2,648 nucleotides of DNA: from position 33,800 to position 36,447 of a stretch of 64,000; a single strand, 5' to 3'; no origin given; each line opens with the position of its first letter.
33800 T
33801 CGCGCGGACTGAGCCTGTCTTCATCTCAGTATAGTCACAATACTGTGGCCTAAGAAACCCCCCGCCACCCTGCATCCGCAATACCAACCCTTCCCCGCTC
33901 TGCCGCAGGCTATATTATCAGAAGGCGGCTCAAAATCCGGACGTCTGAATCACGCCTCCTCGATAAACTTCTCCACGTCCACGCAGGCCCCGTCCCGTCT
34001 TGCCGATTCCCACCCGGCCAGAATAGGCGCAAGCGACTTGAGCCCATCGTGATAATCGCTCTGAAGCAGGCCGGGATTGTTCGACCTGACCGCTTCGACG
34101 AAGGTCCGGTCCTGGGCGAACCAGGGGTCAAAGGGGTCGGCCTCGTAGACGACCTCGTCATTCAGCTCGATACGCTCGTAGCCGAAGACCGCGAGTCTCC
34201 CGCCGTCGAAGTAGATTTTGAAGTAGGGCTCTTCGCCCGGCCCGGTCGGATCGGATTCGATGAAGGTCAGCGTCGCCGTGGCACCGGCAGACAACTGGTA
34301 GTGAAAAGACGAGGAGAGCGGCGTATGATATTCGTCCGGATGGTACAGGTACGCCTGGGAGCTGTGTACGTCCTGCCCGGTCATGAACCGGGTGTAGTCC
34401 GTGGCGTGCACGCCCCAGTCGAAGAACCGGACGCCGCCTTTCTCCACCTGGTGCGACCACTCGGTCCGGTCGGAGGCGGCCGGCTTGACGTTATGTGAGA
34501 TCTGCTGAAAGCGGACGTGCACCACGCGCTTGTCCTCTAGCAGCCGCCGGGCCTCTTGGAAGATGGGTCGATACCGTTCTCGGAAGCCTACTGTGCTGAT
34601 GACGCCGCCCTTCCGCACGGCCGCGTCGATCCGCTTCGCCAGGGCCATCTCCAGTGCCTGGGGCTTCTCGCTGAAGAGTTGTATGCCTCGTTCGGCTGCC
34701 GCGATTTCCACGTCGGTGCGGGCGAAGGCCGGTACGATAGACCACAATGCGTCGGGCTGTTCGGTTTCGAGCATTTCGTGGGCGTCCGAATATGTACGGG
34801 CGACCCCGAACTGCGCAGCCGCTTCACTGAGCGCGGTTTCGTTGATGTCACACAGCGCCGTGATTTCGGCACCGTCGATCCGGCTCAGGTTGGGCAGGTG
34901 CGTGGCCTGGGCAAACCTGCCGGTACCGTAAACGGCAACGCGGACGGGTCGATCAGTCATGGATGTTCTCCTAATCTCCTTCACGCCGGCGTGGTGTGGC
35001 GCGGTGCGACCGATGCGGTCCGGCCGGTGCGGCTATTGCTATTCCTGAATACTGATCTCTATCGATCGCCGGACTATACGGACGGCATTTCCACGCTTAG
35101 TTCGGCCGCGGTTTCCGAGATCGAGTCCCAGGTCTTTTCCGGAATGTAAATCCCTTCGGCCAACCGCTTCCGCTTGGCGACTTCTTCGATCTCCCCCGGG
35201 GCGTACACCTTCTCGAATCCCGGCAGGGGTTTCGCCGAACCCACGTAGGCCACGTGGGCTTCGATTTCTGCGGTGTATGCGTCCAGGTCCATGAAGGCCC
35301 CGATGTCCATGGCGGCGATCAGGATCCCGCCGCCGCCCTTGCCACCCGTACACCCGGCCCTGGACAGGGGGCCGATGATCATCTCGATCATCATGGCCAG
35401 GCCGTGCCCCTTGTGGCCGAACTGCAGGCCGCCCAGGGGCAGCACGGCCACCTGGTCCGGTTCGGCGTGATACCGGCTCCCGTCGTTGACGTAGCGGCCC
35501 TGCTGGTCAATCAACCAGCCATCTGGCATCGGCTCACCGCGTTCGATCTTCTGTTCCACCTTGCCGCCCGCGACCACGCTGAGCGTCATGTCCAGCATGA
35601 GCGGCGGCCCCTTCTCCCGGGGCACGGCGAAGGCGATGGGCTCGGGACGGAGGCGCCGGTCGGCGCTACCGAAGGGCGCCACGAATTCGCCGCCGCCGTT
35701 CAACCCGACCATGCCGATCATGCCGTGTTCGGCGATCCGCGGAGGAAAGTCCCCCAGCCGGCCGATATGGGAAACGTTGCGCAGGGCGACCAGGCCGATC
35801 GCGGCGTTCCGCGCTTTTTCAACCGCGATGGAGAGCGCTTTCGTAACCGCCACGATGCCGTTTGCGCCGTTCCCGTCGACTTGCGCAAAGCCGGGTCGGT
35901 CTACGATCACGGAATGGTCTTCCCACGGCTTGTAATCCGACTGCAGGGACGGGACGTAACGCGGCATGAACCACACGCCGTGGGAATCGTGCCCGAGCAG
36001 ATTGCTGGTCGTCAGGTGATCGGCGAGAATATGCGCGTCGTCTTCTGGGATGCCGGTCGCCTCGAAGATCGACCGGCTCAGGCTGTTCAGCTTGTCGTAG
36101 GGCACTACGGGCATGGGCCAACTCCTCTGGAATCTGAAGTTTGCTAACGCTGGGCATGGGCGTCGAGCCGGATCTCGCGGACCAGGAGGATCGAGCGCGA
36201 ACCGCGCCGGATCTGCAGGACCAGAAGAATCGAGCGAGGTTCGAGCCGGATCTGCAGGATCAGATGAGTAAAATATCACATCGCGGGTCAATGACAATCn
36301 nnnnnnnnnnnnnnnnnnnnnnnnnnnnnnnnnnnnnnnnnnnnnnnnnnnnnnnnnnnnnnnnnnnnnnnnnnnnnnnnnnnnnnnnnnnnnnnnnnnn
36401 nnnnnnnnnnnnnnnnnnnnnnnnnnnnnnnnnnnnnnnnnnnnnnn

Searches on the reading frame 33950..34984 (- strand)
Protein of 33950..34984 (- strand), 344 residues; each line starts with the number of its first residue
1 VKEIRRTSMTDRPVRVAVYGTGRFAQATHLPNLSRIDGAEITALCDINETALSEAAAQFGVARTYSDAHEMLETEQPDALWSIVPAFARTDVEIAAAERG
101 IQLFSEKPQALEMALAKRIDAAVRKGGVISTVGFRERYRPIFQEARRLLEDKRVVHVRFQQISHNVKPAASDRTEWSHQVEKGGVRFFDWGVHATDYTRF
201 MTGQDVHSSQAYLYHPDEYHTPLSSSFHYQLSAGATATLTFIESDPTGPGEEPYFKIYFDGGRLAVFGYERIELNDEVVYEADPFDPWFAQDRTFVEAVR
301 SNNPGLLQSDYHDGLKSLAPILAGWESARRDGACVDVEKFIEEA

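Call 5: search_protein_families(library=pfam, proteins=[window:33950-34984:-], max_evalue=0.01)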
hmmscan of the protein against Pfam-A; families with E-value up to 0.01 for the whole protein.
window:33950-34984:- (344 aa): 2 families
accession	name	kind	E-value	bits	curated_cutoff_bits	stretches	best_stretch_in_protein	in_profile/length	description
PF01408.29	GFO_IDH_MocA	-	1.5e-19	71.3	24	1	14-134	1-120/120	Oxidoreductase family, NAD-binding Rossmann fold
PF22725.1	GFO_IDH_MocA_C3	-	8.6e-12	45.6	27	1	142-264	1-123/124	GFO/IDH/MocA C-terminal domain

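Call 9: find_encoding_contigs(protein=window:33950-34984:-, flank=10000, max_places=10)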
Protein window:33950-34984:- (344 aa): no gene with exactly this product is on record in the collection.

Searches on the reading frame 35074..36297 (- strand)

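Call 11: search_protein_families(library=pfam, proteins=[window:35074-36297:-], max_evalue=0.001)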
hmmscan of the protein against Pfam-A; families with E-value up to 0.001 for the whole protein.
window:35074-36297:- (407 aa): 1 family
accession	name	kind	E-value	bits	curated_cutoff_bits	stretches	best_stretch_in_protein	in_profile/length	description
PF02615.19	Ldh_2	-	1.1e-86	291.5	38.8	1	65-393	1-332/333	Malate/L-lactate dehydrogenase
